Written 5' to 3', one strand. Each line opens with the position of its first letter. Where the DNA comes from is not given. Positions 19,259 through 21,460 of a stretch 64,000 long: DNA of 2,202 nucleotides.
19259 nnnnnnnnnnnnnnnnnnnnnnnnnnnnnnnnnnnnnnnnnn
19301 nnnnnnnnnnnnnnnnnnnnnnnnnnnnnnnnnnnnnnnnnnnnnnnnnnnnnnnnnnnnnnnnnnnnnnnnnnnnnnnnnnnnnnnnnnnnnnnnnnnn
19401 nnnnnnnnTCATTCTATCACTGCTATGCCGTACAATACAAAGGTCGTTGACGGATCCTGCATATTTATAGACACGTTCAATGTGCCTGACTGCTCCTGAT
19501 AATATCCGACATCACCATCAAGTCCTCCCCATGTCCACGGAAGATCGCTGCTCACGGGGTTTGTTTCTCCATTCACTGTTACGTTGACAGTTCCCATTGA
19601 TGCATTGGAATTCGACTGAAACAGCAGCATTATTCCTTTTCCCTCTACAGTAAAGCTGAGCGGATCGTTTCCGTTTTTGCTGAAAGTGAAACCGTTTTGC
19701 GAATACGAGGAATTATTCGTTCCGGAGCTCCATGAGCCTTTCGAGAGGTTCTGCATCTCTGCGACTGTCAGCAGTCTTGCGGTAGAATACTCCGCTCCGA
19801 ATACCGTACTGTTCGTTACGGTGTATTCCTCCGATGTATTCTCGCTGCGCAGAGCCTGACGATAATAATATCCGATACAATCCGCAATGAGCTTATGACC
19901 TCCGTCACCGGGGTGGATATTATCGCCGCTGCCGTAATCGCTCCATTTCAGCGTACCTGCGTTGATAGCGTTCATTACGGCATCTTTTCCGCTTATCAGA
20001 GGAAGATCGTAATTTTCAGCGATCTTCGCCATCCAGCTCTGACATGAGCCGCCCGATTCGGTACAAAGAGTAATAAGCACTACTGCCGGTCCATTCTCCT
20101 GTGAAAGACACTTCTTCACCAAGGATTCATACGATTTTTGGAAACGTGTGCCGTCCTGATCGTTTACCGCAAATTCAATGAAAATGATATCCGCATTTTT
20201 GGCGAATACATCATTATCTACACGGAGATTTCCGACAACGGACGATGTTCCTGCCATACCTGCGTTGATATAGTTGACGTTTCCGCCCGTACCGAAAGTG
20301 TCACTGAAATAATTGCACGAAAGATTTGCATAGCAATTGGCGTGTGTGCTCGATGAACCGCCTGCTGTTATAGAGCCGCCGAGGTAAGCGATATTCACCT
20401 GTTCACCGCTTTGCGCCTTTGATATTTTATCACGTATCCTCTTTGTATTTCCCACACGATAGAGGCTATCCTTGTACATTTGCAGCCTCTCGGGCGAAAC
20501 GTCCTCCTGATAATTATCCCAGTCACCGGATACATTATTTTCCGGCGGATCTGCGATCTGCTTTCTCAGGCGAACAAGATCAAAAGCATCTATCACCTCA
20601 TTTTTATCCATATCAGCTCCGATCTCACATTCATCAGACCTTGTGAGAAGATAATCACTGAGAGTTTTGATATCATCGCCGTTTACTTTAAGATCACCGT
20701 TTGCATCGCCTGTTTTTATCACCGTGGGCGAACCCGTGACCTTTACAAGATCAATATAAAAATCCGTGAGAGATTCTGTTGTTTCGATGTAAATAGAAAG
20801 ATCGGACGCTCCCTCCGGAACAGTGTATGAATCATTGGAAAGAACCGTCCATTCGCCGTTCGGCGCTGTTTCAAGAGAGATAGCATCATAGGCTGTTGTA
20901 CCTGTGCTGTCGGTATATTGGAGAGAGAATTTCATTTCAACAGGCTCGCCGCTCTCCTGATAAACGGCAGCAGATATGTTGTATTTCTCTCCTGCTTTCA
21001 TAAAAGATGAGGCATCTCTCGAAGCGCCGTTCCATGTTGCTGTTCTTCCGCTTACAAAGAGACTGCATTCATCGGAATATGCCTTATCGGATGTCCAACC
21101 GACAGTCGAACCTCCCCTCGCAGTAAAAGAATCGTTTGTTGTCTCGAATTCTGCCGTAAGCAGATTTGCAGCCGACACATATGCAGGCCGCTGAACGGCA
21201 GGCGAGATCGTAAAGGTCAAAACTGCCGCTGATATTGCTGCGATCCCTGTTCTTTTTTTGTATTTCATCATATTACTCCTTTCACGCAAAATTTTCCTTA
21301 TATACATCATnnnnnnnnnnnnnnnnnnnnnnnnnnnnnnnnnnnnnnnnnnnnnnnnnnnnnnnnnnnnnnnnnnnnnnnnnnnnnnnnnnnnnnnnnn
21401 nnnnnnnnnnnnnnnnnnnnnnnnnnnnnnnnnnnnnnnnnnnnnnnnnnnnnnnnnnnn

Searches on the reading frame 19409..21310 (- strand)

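Call 10: search_protein_families(library=pfam, proteins=[window:19409-21310:-])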
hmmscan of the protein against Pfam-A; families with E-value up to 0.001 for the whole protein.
window:19409-21310:- (633 aa): 4 families
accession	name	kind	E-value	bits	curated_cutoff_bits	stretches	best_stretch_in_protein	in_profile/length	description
PF02018.23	CBM_4_9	-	3.2e-22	79.8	25.9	1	50-178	4-133/136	Carbohydrate binding domain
PF13472.12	Lipase_GDSL_2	-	6.1e-14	53.3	32.9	1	310-474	2-178/178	GDSL-like Lipase/Acylhydrolase family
PF00657.28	Lipase_GDSL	-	2.3e-07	31.6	23.6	1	308-479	2-208/208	GDSL-like Lipase/Acylhydrolase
PF00404.24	Dockerin_1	-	5.5e-06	26.9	22.9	1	201-252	2-56/57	Dockerin type I domain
